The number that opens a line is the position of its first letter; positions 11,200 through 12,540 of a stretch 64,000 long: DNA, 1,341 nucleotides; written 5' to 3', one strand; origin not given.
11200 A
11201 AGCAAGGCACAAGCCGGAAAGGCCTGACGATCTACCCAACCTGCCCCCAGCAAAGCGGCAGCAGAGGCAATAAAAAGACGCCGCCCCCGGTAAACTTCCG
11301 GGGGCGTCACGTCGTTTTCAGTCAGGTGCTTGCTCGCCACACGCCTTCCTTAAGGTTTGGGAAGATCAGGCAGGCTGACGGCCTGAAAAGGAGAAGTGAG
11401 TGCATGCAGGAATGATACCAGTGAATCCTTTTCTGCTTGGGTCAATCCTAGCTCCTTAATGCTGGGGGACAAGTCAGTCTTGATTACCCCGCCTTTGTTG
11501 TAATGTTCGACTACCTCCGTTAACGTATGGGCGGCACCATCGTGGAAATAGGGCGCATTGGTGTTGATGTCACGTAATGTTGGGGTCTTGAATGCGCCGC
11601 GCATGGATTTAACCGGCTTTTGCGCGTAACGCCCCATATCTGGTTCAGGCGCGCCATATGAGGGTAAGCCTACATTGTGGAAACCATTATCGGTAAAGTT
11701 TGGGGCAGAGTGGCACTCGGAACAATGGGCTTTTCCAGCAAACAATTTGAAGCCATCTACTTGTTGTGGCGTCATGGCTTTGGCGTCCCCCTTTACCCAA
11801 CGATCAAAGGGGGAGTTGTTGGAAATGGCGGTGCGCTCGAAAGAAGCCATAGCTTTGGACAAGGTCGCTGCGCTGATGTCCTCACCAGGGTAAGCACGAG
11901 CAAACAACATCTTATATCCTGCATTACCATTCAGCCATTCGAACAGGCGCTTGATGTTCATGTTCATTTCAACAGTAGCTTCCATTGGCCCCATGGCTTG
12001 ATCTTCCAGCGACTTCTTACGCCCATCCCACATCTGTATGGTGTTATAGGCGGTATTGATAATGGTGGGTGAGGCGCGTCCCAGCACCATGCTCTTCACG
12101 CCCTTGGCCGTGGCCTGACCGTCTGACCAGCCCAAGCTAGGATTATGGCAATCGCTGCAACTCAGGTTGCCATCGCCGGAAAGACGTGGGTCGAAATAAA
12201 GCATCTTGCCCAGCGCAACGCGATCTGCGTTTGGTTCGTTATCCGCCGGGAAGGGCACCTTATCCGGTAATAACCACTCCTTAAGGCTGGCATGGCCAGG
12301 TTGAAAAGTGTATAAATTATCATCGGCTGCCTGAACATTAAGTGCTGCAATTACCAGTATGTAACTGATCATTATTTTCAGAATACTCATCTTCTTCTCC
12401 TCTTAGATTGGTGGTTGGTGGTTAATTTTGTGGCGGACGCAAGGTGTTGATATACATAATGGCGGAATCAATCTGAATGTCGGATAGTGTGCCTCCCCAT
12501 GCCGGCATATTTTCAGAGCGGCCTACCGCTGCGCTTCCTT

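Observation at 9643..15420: Six-gene operon: chemoreceptor - amicyanin-like cupredoxin - triheme cytochrome - MauG-type enzyme - MsrPQ, without methylamine dehydrogenase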

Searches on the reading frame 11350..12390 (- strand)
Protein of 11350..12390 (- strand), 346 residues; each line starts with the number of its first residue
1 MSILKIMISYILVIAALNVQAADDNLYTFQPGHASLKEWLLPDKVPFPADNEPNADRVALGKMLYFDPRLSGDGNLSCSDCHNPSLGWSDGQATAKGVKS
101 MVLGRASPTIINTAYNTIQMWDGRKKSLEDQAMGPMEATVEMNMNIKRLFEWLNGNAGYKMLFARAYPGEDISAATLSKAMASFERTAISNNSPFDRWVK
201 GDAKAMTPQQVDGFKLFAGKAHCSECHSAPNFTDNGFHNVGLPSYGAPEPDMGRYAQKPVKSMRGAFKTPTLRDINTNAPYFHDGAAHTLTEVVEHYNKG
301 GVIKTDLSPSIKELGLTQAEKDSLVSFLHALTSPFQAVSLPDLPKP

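Call 3: search_protein_families(library=pfam, proteins=[window:11350-12390:-], max_evalue=0.01)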
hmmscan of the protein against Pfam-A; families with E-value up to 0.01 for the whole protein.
window:11350-12390:- (346 aa): 5 families
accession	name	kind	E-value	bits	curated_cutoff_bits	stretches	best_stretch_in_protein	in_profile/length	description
PF03150.19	CCP_MauG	-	2.8e-56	190.8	25.6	1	56-203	2-148/149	Di-haem cytochrome c peroxidase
PF00034.26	Cytochrom_C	-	0.00074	21.2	21.3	0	212-330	3-88/90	Cytochrome c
PF21419.2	RoxA-like_Cyt-c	-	0.0032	17.4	26.7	1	267-295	2-30/39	RoxA-like, cytochrome c-like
PF14522.11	Cytochrome_C7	-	0.0035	17.6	24.8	0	74-86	12-24/67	Cytochrome c7 and related cytochrome c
PF06537.16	DHOR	-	0.0071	15.3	22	0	273-331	446-499/499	Di-haem oxidoreductase, putative peroxidase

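Call 4: search_protein_families(library=ncbifam, proteins=[window:11350-12390:-], max_evalue=0.01)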
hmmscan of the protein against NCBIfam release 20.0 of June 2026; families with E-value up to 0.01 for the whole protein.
window:11350-12390:- (346 aa): 6 families
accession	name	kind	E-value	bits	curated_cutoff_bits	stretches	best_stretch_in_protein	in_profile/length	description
TIGR03791.1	TTQ_mauG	equivalog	4.6e-95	318.2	443.85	1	56-344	4-291/291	tryptophan tryptophylquinone biosynthesis enzyme MauG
TIGR04039.1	MXAN_0977_Heme2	hypoth_equivalog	3e-64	217.2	362.85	1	48-332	2-322/336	MbnH family di-heme enzyme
TIGR03981.2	SAM_quin_mod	hypoth_equivalog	1.5e-37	129.5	340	2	160-297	214-358/411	His-Xaa-Ser system-associated MauG-like protein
NF052341.1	hydrazine_gamma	equivalog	8.2e-09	34.9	625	1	266-331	280-339/339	hydrazine synthase subunit gamma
NF052342.1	hydrazine_BC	exception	1.4e-06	26.7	1250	1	266-297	631-662/690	hydrazine synthase subunit beta-gamma fusion subunit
NF040606.1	CytoC_perox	subfamily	0.0017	17.6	150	1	52-294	292-453/524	di-heme-cytochrome C peroxidase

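Call 5: search_solved_structures(query=window:11350-12390:-, show_alignments=2)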
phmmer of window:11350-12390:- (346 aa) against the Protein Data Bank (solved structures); distinct sequences matched with E-value up to 0.001: 30.
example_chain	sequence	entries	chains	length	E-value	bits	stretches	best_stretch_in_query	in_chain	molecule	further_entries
3hq6_A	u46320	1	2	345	5.8e-54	186.9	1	37-297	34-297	Cytochrome c551 peroxidase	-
3hq7_A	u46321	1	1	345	7.2e-54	186.5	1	37-297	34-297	Cytochrome c551 peroxidase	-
3hq9_A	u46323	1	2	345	1.1e-53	185.9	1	37-297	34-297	Cytochrome c551 peroxidase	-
4aal_A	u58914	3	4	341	6.9e-53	183.3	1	41-344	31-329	CYTOCHROME C551 PEROXIDASE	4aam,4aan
4aao_A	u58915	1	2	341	7e-53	183.3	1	41-344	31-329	CYTOCHROME C551 PEROXIDASE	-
3hq8_A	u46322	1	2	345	7.7e-53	183.2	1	37-297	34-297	Cytochrome c551 peroxidase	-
1iqc_A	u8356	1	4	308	4.2e-51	177.4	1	46-343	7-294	di-heme peroxidase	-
1zzh_A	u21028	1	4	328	3.7e-48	167.8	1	40-296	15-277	cytochrome c peroxidase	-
3o5c_A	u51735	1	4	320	4.3e-47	164.3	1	54-344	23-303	Cytochrome c551 peroxidase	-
1nml_A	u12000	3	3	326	6.3e-46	160.4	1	42-344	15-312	di-haem cytochrome c peroxidase | Cytochrome c peroxidase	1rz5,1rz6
2c1u_A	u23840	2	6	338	3.2e-45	158.1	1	54-308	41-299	DI-HAEM CYTOCHROME C PEROXIDASE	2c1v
1eb7_A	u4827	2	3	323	7e-44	153.7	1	56-344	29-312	CYTOCHROME C551 PEROXIDASE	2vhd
9qdt_A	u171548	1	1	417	1e-43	153.1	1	46-333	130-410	Probable cytochrome c peroxidase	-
6e1c_A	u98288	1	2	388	1.3e-35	126.6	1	37-302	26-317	Di-heme enzyme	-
6qkn_A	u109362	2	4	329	2.5e-33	119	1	55-344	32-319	Cytochrome-c peroxidase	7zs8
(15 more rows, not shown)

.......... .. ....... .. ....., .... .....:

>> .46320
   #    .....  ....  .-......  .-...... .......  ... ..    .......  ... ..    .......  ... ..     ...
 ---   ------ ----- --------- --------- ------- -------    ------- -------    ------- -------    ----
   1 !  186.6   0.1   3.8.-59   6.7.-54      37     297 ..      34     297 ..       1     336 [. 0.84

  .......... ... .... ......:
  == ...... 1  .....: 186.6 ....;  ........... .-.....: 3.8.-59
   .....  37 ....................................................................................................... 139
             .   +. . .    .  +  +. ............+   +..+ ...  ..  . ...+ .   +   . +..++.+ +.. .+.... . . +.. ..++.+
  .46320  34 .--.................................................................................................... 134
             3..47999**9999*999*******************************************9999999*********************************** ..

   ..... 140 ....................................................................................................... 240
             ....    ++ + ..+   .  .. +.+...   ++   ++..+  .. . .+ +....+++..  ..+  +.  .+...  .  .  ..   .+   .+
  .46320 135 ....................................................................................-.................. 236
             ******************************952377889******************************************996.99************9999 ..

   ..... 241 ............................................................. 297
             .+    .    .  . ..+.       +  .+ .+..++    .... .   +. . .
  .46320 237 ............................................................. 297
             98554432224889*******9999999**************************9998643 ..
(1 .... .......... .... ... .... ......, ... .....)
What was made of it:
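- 11350..12390 (-): MauG-type diheme enzyme: signal peptide; C78xxC81H82 and C223xxC226H227; W121; Y297. Calls 3, 4 and 5.
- On MauG (TTQ biosynthesis enzyme, TIGR03791): It aligns with the terminal Met, position 297, of the Geobacter CcpA alignment; taking that Met as the haem ligand rests on memory (call 5).
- Closest known: MbnH-MbnP. Same: A MauG-family enzyme is paired with a small periplasmic copper protein, and the relationship is detectable (6e1c, E 1.3e-35, call 5).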

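Call 7: find_related_loci(query=window:11350-12390:-, collection=genome_contigs, flank=8000)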
Query window:11350-12390:- (346 aa) in genome_contigs; peptide patterns used: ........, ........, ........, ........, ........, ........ (x = any residue, [..] = any of these).
599 stretches matched a pattern (row limit reached: there are more); 565 encode a relative of the query (tblastn E <= 1e-3); the best 80 are kept; 80 distinct loci.
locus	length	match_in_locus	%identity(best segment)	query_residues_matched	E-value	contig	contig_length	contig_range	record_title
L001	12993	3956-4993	92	1-346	0e+0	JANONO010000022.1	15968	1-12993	MAG: Gallionellaceae bacterium isolate VAR_43_metabat_362 VAR_43_k141_4870119, whole genome shotgun sequence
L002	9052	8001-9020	71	6-345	7e-174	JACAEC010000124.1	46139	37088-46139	MAG: Hydrogenophilaceae bacterium isolate L.E.AP.25 k119_1769866, whole genome shotgun sequence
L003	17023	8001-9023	69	5-344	1e-163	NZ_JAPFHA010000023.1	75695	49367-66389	Niveibacterium sp. 24ML NODE_23_length_75695_cov_93.855220, whole genome shotgun sequence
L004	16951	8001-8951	71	28-344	2e-160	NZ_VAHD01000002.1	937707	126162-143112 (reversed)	Rhodoferax bucti strain GSA243-2 Scaffold2, whole genome shotgun sequence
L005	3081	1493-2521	68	1-344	1e-168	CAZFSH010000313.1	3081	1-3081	MAG TPA_asm: uncultured Propionivibrio sp. isolate SRP302895_co1_362 genome assembly, contig: NODE_73559_length_3081_cov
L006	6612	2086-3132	63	1-345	3e-158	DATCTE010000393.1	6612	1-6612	MAG TPA_asm: Thiobacillus sp. isolate SMAG_U7323 k141_29227, whole genome shotgun sequence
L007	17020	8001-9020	64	4-344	8e-156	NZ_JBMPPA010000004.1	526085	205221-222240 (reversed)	Undibacterium sp. MH2W NODE_4_length_526085_cov_52.918535_4, whole genome shotgun sequence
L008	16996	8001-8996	66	11-344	6e-156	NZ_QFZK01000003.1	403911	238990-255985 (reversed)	Rhodoferax lacus strain IMCC26218 NODE_3_length_403911_cov_84.2672_ID_2422, whole genome shotgun sequence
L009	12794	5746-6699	68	29-345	1e-152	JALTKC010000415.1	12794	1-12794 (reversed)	MAG: Gammaproteobacteria bacterium isolate S139_maxbin2_scaf2bin.159 S139_NODE_4850_length_12794_cov_3.473356, whole gen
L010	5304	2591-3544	66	28-345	8e-154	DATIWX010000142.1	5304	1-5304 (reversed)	MAG TPA_asm: Burkholderiales bacterium isolate SMAG_U15234 k141_2757236, whole genome shotgun sequence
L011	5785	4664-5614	68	27-344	1e-152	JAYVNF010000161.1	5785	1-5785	MAG: Rhodoferax sp. isolate GL65_DN_concoct_33_sub GL65_DN_concoct_33_sub_160, whole genome shotgun sequence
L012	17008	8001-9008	64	11-344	7e-148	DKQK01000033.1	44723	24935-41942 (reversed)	MAG TPA_asm: Gammaproteobacteria bacterium UBA7310 UBA7310_contig_7194, whole genome shotgun sequence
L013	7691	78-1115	61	2-345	3e-147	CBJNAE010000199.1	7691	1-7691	MAG TPA_asm: uncultured Ideonella sp. isolate SRR28262198_binner13_Refined_9 genome assembly, contig: ERZ27336838.1623,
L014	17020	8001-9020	63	10-344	9e-147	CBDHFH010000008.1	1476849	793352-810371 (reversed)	MAG: Gammaproteobacteria bacterium isolate 989b8df7-e166-46e7-9088-39a086dd6265 genome assembly, contig: contig_8, whole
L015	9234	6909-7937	60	6-344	6e-146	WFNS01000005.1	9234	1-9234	MAG: Gammaproteobacteria bacterium isolate S012_118 k151_103831, whole genome shotgun sequence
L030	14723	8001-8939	64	33-344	4e-136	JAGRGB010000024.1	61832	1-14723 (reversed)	MAG: Rhodocyclaceae bacterium isolate HKST-UBA165 k127_337553, whole genome shotgun sequence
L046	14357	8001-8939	59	32-345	2e-125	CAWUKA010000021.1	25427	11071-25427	MAG: uncultured Gammaproteobacteria bacterium isolate SRR17458634_concoct_59_1705322965 genome assembly, contig: ERZ2185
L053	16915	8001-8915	56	39-344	6e-113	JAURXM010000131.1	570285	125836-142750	MAG: Aquabacterium sp. isolate E10_maxbin.049_sub E10_k141_236071, whole genome shotgun sequence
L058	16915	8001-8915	55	39-344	6e-111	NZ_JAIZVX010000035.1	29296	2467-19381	MAG: Aquabacterium sp. isolate ANIsp_002 contig-100_46, whole genome shotgun sequence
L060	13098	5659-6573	55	39-345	8e-110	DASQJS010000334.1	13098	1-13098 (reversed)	MAG TPA_asm: Steroidobacteraceae bacterium isolate SMAG_U11892 k141_2090879, whole genome shotgun sequence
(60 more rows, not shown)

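Call 22: find_homologous_proteins(query=window:11350-12390:-, max_evalue=1e-20)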
Query window:11350-12390:- (346 aa): 7357 proteins with E <= 1e-20 among 8000 candidates; the best 120 are listed.
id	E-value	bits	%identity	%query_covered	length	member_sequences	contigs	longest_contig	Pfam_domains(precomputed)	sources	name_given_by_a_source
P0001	2.1e-218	742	93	100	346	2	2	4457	PF03150.20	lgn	-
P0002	2.2e-218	742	93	100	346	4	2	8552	PF03150.20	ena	-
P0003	7.5e-204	695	86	100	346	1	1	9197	PF03150.20,PF00034.27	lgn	-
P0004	4.0e-202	689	85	100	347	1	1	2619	PF03150.20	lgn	-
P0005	3.3e-196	669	84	100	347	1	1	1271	PF03150.20,PF00034.27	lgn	-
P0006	6.7e-194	662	83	100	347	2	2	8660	PF03150.20,PF00034.27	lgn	-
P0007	5.5e-188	642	77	100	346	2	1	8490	PF03150.20,PF00034.27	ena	-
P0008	5.8e-173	593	73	99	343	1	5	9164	PF03150.20,PF00034.27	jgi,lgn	jgi:cytochrome c peroxidase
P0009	1.2e-172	592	75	97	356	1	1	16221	PF03150.20,PF00034.27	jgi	jgi:cytochrome c peroxidase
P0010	2.3e-171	588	73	98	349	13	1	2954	PF03150.20,PF00034.27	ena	-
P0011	3.7e-170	584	76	94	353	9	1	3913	PF03150.20,PF00034.27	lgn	-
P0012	1.0e-168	579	72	99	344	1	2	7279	PF03150.20,PF00034.27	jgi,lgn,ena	jgi:cytochrome c peroxidase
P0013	4.4e-168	577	74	97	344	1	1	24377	PF03150.20,PF00034.27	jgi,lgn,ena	-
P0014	6.0e-168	577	72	99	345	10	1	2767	PF03150.20,PF00034.27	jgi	-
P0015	2.9e-167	574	75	94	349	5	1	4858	PF03150.20,PF00034.27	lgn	-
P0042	8.9e-157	540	61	89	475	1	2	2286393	PF03150.20,PF13442.12,PF21419.3,PF00034.27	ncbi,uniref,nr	ncbi:cytochrome c peroxidase [Actimicrobium sp. CCI2.3]|uniref:cytochrome c peroxidase n=1 Tax=Actim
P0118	1.6e-150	519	66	97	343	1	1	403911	PF03150.20,PF00034.27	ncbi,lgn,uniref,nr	ncbi:tryptophan tryptophylquinone biosynthesis enzyme MauG [Rhodoferax lacus]|uniref:Tryptophan tryp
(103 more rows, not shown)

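Call 27: find_encoding_contigs(protein=P0118, flank=8000, max_places=2)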
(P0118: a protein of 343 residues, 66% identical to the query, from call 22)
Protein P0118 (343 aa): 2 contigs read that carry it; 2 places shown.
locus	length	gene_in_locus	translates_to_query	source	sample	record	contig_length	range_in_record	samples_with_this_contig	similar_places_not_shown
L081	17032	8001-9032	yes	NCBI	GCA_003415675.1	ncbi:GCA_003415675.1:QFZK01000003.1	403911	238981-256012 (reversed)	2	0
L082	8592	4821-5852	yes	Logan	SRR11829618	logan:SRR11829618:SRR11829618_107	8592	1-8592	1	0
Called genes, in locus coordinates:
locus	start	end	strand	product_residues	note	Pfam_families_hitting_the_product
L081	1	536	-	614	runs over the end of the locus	PF00072:Response_reg, PF00989:PAS, PF08448:PAS_4, PF00989:PAS, PF08448:PAS_4, PF13426:PAS_9, PF08447:PAS_3, PF07730:HisKA_3, +4 more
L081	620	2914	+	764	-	PF02743:dCache_1, PF07536:HWE_HK (weak), PF07568:HisKA_2, PF13581:HATPase_c_2 (weak), PF02518:HATPase_c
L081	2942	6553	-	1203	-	PF05227:CHASE3, PF00989:PAS, PF08448:PAS_4, PF13426:PAS_9, PF08448:PAS_4, PF00989:PAS, PF08447:PAS_3, PF00989:PAS, +7 more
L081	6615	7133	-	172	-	PF04345:Chor_lyase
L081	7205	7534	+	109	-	PF00127:Copper-bind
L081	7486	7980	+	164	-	PF00034:Cytochrom_C, PF13442:Cytochrome_CBB3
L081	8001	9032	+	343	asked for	PF03150:CCP_MauG, PF00034:Cytochrom_C (faint)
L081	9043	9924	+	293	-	PF00174:Oxidored_molyb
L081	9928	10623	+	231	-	PF01794:Ferric_reduct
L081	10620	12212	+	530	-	PF12729:4HB_MCP_1, PF00672:HAMP, PF00015:MCPsignal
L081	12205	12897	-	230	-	PF00005:ABC_tran, PF13304:AAA_21 (faint)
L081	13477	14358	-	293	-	PF02463:SMC_N (weak), PF13476:AAA_23 (weak), PF00005:ABC_tran, PF13304:AAA_21 (faint), PF12399:BCA_ABC_TP_C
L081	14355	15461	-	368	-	PF02653:BPD_transp_2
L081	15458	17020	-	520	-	PF02653:BPD_transp_2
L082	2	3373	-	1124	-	?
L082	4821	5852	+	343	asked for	PF03150:CCP_MauG, PF00034:Cytochrom_C (faint)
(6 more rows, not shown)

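Call 28: find_encoding_contigs(protein=P0042, flank=8000, max_places=2)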
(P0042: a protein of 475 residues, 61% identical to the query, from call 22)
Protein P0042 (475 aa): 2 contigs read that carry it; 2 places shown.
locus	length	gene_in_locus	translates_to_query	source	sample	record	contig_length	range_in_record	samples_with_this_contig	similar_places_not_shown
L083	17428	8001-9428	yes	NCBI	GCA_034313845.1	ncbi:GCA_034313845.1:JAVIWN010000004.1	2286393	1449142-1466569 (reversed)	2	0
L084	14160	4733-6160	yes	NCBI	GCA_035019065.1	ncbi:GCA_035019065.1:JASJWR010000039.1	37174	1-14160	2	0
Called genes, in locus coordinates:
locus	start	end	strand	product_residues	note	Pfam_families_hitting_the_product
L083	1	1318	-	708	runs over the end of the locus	PF01432:Peptidase_M3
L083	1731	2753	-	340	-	PF01548:DEDD_Tnp_IS110, PF02371:Transposase_20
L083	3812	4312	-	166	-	-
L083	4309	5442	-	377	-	PF06925:MGDG_synth, PF04101:Glyco_tran_28_C, PF00534:Glycos_transf_1 (weak)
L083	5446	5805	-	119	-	-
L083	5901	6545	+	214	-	PF00196:GerE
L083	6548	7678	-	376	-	PF00756:Esterase (weak), PF10503:Esterase_PHB, PF00561:Abhydrolase_1 (faint)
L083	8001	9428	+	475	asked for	PF00034:Cytochrom_C (faint), PF03150:CCP_MauG, PF13442:Cytochrome_CBB3 (faint), PF21419:RoxA-like_Cyt-c (faint)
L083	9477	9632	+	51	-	-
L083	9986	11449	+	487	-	-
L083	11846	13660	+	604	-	PF17243:POTRA_TamA_1 (faint), PF07244:POTRA, PF01103:Omp85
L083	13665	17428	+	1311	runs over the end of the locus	PF27051:TamB_N, PF04357:TamB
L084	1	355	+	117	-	?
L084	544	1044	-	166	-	-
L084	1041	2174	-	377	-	PF06925:MGDG_synth, PF04101:Glyco_tran_28_C, PF00534:Glycos_transf_1 (weak)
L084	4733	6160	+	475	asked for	PF00034:Cytochrom_C (faint), PF03150:CCP_MauG, PF13442:Cytochrome_CBB3 (faint), PF21419:RoxA-like_Cyt-c (faint)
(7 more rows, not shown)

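Call 34: search_dna_similar(query=window:11350-12390:-, collection=plasmids, mode=protein, max_rows=40, max_evalue=1e-10)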
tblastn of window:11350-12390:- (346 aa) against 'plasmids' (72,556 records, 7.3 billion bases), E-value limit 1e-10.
Records with a match: 330; places in all: 359; records where one place covers at least 80% of the query: 185.
Best place of each record, by identity: <60% 330.
By first word of the organism name: Rhizobium 83; Phaeobacter 56; Ralstonia 16; Paracoccus 14; Azospirillum 11; Paraburkholderia 10; Methylocystis 9; Mesorhizobium 6; Burkholderia 6; Ruegeria 5; and 59 more.
By predicted mobility (MOB-suite, as given by PLSDB): non-mobilizable 229; conjugative 79; mobilizable 22.
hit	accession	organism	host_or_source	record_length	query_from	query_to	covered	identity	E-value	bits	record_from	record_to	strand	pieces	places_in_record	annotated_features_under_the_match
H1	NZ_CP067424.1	Skermanella sp. TT6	Homo sapiens,single cell,skin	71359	38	344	89%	48.1%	2e-89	300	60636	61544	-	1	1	cytochrome c peroxidase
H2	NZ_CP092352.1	Rhizobium sp. C104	Cell culture,nodule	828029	11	344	97%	43.2%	3e-78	268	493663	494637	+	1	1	cytochrome c peroxidase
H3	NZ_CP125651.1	Rhizobium sp. BT04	Phaseolus vulgaris,Pure culture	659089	11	344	97%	42.9%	2e-78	268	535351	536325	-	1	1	cytochrome c peroxidase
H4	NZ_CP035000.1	Rhizobium acidisoli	Phaseolus vulgaris,root nodule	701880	11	344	97%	42.9%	2e-77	265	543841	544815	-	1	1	cytochrome c peroxidase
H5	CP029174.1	Methylobacterium sp. DM1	-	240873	30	344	91%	45.3%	3e-80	273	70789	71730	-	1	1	mauG: tryptophan tryptophylquinone biosynthesis enzyme MauG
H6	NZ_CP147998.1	Neorhizobium sp. EC2-8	-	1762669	42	345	88%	46.9%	1e-67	304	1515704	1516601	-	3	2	record has no annotation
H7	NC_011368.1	Rhizobium leguminosarum bv. trifolii WSM2304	-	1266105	11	344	97%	42.6%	7e-77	263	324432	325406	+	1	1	record has no annotation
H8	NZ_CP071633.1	Rhizobium sp. NZLR1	lentil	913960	8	344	97%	41.3%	1e-74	257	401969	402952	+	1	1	cytochrome c peroxidase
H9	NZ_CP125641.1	Rhizobium sp. BT03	Phaseolus vulgaris,Pure culture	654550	26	344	92%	43.6%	3e-78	267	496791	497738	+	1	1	cytochrome c peroxidase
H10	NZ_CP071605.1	Rhizobium binae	lentil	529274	14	344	96%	41.7%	3e-77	265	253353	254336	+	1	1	cytochrome c peroxidase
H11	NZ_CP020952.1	Rhizobium sp. CIAT894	-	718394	26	344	92%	43.0%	6e-76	261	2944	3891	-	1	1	cytochrome c peroxidase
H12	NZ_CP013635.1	Rhizobium sp. N324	Phaseolus vulgaris,Whole ...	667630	36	344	89%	43.9%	2e-75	259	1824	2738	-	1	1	cytochrome c peroxidase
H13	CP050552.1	Rhizobium leguminosarum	Vicia sativa,cell culture,root nodule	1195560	30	344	91%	42.3%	1e-74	257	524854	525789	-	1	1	c-type cytochrome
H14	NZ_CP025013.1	Rhizobium leguminosarum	Lotus corniculatus,Bacteria culture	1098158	30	344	91%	42.3%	4e-74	256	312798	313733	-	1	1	record has no annotation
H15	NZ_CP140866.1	Rhizobium leguminosarum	Trifolium pratense,whole organism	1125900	30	344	91%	42.3%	4e-74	256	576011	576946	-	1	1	record has no annotation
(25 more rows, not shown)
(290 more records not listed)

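Call 35: get_annotated_region(hit=H5, flank=9000)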
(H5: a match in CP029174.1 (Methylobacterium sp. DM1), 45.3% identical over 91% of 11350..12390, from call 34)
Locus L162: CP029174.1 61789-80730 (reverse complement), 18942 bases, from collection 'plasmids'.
description: Methylobacterium sp. DM1 plasmid pLVM1, complete sequence
organism: Methylobacterium sp. DM1 (NCBI taxid 2067957)
taxonomy: Bacteria; Pseudomonadota; Alphaproteobacteria; Hyphomicrobiales; Methylobacteriaceae; Methylobacterium; Methylobacterium sp. DM1
host: -; source: -; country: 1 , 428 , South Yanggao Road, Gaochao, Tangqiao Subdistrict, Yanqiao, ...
typing (MOB-suite, as given by PLSDB): conjugative; relaxase MOBP,MOBQ; mating-pair formation MPF_I
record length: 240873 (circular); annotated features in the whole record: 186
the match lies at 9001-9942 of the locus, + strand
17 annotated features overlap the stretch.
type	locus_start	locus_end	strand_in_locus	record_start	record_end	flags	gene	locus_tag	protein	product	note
CDS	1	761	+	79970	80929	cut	-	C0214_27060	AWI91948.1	ferredoxin--NADP(+) reductase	-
CDS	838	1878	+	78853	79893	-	-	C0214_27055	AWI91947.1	hypothetical protein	-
CDS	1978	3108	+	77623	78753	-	-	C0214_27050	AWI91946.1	aminomethyltransferase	-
CDS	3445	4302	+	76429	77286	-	-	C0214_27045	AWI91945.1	methylamine utilization protein MauF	-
CDS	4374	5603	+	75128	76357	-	mauB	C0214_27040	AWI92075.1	methylamine dehydrogenase (amicyanin) large subunit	-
CDS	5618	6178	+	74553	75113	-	-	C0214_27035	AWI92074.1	methylamine utilization protein MauE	-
CDS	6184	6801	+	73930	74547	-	mauD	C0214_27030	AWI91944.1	methylamine dehydrogenase accessory protein MauD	-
CDS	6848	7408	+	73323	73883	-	mauA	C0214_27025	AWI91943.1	methylamine dehydrogenase (amicyanin) small subunit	-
CDS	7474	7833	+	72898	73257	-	-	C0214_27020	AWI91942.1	amicyanin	-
CDS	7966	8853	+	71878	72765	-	-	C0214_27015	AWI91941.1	methylamine utilization protein MauJ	-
CDS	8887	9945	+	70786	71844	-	mauG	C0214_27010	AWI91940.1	tryptophan tryptophylquinone biosynthesis enzyme MauG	-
CDS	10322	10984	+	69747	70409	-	-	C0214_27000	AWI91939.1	ferredoxin-type protein NapG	-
CDS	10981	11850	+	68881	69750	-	-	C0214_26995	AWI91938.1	quinol dehydrogenase ferredoxin subunit NapH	-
CDS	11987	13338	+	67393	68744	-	-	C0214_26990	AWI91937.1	IS3 family transposase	-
CDS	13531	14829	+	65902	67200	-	-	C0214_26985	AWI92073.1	ISNCY-like element ISMex6 family transposase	-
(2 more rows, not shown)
